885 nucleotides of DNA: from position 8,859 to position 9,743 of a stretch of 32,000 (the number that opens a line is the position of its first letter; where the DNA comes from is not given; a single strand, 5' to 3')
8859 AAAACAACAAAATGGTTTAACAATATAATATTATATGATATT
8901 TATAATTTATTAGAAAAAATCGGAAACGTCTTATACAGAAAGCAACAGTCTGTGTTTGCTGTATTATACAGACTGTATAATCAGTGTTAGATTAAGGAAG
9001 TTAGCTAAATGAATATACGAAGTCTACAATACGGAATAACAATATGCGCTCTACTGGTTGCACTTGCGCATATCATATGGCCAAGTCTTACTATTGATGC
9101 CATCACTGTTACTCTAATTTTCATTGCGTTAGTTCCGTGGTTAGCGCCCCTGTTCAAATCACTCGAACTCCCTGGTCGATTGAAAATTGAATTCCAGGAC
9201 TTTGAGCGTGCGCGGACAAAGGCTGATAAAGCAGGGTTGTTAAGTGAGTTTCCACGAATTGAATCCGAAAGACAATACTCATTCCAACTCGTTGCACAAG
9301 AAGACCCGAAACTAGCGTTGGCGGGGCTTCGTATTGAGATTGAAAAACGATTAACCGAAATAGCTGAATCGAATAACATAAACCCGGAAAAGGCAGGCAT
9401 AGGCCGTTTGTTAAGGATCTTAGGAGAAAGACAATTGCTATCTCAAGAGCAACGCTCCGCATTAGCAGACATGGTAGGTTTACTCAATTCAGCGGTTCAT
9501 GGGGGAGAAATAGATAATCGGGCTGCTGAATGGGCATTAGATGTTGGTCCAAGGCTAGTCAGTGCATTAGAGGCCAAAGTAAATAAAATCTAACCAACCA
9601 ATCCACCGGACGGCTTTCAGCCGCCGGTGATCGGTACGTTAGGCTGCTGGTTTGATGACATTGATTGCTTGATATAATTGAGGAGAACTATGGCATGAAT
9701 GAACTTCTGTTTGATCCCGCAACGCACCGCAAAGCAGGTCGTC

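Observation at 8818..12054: Three co-oriented ORFs each followed by an attC-like site, with no integrase adjacent: integron cassette cluster (CALIN-like)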

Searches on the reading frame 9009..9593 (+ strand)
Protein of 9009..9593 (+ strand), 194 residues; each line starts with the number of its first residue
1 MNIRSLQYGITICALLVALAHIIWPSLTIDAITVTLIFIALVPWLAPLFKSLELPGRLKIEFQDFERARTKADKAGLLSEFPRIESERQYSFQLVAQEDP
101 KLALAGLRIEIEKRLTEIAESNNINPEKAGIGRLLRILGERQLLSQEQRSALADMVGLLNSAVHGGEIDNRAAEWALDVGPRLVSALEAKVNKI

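Call 7: search_protein_families(library=pfam, proteins=[window:9009-9593:+], max_evalue=0.01)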
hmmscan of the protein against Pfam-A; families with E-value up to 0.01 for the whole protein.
window:9009-9593:+ (194 aa): 0 families

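Call 12: find_encoding_contigs(protein=window:9009-9593:+, flank=10000, max_places=10)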
Protein window:9009-9593:+ (194 aa): 7 contigs read that carry it; 4 places shown.
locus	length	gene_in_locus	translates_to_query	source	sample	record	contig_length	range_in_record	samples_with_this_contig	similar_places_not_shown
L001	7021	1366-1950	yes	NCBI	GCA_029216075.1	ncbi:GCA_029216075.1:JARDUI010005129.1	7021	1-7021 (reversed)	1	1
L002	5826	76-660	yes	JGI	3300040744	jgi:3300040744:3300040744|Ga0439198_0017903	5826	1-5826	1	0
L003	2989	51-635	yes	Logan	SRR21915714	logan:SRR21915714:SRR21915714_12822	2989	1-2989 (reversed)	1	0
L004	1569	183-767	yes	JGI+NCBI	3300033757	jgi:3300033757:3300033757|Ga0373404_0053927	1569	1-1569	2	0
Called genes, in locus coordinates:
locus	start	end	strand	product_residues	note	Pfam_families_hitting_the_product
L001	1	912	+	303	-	?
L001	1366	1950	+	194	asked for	-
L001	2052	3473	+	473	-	PF00282:Pyridoxal_deC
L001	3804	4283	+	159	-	-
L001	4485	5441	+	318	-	PF08240:ADH_N, PF16912:Glu_dehyd_C (weak), PF00107:ADH_zinc_N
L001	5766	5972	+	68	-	-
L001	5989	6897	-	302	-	PF00291:PALP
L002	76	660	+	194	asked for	-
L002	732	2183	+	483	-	PF00282:Pyridoxal_deC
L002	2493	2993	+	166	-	-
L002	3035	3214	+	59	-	-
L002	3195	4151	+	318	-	PF08240:ADH_N, PF16912:Glu_dehyd_C (weak), PF00107:ADH_zinc_N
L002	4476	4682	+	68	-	-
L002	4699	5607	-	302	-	PF00291:PALP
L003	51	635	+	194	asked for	-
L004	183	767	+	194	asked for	-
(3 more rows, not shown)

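Call 25: find_homologous_proteins(query=window:9009-9593:+, max_evalue=0.001)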
Query window:9009-9593:+ (194 aa): 777 proteins with E <= 0.001 among 1531 candidates; the best 120 are listed.
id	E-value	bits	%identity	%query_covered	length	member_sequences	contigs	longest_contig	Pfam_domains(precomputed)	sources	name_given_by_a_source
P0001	7.9e-118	409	100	100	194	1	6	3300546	-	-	-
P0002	1.4e-103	362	88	100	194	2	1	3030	-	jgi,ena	-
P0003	2.6e-101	355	87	100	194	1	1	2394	-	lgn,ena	-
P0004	3.6e-101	355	87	100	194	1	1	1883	-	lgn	-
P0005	5.2e-101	354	87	100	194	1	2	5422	-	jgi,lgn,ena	-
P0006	2.5e-100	352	87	99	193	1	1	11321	-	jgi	jgi:hypothetical protein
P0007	3.3e-100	351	86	100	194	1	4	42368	-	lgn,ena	-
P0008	7.9e-99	347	83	99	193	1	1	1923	-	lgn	-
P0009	9.1e-96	337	81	99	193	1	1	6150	-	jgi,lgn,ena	-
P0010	7.8e-95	334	87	94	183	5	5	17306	-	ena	-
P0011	1.6e-91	323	77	99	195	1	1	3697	-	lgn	-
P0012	1.3e-90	320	77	99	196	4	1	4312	-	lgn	-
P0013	2.1e-90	320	77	99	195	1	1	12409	-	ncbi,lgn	ncbi:MAG: hypothetical protein WCK61_04910 [Candidatus Omnitrophota bacterium]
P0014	1.0e-89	317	77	99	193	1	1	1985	-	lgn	-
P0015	2.0e-89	316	76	99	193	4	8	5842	-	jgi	jgi:hypothetical protein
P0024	2.6e-78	280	70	98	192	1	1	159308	-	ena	-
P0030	1.4e-75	271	67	98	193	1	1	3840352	-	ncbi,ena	-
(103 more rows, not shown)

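Call 26: find_encoding_contigs(protein=P0007, flank=10000, max_places=4)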
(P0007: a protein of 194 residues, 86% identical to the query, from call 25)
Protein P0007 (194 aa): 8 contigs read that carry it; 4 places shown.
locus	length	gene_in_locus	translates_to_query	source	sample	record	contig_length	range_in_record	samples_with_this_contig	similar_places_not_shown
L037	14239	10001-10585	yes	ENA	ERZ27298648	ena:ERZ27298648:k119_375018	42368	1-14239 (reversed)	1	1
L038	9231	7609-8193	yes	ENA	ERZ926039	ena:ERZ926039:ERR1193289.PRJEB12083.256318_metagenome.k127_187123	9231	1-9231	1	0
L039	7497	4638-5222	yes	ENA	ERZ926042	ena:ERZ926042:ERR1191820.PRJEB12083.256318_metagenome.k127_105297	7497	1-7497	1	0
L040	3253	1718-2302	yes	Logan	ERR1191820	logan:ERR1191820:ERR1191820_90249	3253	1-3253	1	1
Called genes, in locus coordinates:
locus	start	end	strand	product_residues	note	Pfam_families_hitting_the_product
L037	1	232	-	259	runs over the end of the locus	-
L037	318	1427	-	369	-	PF01637:ATPase_2, PF13401:AAA_22 (faint)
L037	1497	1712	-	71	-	PF04973:NMN_transporter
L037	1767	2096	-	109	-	-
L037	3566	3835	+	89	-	PF00216:Bac_DNA_binding, PF18291:HU-HIG (weak)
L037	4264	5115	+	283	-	PF13271:DUF4062 (faint)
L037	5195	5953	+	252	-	PF01048:PNP_UDP_1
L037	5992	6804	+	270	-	PF18765:Polbeta (weak), PF21418:LinB-like_C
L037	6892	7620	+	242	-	-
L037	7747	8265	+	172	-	-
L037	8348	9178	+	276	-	-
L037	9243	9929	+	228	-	-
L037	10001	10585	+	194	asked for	-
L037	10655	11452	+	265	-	PF13365:Trypsin_2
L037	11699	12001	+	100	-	PF01527:HTH_Tnp_1 (weak)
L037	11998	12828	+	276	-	PF13276:HTH_21, PF00665:rve, PF13683:rve_3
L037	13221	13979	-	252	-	PF22945:LEM-3_GIY-YIG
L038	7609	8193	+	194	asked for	-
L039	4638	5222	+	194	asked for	-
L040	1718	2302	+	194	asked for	-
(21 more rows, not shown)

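Call 27: find_encoding_contigs(protein=P0024, flank=10000, max_places=3)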
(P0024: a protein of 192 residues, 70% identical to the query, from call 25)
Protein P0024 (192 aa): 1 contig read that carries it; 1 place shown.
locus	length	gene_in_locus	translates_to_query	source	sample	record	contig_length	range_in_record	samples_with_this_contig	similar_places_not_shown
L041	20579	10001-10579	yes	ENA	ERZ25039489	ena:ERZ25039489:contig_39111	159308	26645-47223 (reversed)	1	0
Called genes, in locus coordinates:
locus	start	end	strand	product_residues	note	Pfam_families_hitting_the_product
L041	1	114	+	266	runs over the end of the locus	PF00512:HisKA, PF02518:HATPase_c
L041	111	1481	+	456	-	PF00072:Response_reg, PF00989:PAS, PF13188:PAS_8 (weak), PF08448:PAS_4, PF13426:PAS_9 (weak), PF08447:PAS_3 (weak), PF00512:HisKA (weak)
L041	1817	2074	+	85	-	PF00072:Response_reg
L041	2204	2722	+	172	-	-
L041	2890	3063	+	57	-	-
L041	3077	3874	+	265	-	PF05742:TANGO2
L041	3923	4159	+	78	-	-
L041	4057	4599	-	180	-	-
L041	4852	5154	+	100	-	PF04365:BrnT_toxin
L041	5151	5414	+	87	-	PF12441:CopG_antitoxin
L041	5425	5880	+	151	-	PF00293:NUDIX, PF14815:NUDIX_4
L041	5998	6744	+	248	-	PF00850:Hist_deacetyl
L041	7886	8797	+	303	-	PF01527:HTH_Tnp_1 (weak), PF13384:HTH_23 (weak), PF13518:HTH_28, PF13551:HTH_29, PF13565:HTH_32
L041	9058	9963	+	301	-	-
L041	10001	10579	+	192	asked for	-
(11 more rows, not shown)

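Call 28: find_encoding_contigs(protein=P0030, flank=10000, max_places=3)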
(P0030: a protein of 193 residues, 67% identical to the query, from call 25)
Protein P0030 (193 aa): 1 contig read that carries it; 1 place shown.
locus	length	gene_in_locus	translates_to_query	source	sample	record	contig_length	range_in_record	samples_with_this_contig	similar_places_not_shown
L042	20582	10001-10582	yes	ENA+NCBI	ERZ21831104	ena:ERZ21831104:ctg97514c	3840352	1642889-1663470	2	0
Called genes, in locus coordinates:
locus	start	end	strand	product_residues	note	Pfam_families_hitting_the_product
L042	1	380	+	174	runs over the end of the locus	PF13302:Acetyltransf_3, PF00583:Acetyltransf_1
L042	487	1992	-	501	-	PF00672:HAMP, PF00512:HisKA, PF02518:HATPase_c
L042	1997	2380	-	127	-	PF00072:Response_reg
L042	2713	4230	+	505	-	PF13189:Cytidylate_kin2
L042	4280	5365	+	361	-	PF01925:TauE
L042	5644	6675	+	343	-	PF01595:CNNM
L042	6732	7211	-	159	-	PF20140:DUF6530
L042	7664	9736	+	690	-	PF00009:GTP_EFTU, PF03144:GTP_EFTU_D2, PF22042:EF-G_D2, PF14492:EFG_III, PF03764:EFG_IV, PF00679:EFG_C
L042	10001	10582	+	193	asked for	-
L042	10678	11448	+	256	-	-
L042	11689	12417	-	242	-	PF05359:DUF748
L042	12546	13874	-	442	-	PF03631:Virul_fac_BrkB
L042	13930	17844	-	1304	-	PF05359:DUF748, PF27051:TamB_N, PF04357:TamB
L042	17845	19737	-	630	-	PF07244:POTRA, PF01103:Omp85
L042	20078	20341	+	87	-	PF03083:MtN3_slv, PF04193:PQ-loop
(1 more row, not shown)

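Call 93: search_protein_families(library=padloc, proteins=[window:9009-9593:+], max_evalue=0.01)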
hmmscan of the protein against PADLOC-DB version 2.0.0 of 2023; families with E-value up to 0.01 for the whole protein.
window:9009-9593:+ (194 aa): 1 family
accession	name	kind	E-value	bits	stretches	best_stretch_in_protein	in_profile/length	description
PDLC04109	PD-T7-4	-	0.0089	13.5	0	95-171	92-161/211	-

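Call 94: search_protein_families(library=ncbifam, proteins=[window:9009-9593:+], max_evalue=0.001)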
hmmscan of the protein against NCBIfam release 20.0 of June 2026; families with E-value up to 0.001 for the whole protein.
window:9009-9593:+ (194 aa): 0 families

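Call 98: search_solved_structures(query=window:9009-9593:+, max_evalue=1)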
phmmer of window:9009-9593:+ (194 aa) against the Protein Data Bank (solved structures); distinct sequences matched with E-value up to 1: 0.

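Call 100: search_protein_families(library=phrogs, proteins=[window:9009-9593:+], max_evalue=0.01)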
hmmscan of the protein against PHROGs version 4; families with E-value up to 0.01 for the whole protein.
window:9009-9593:+ (194 aa): 0 families
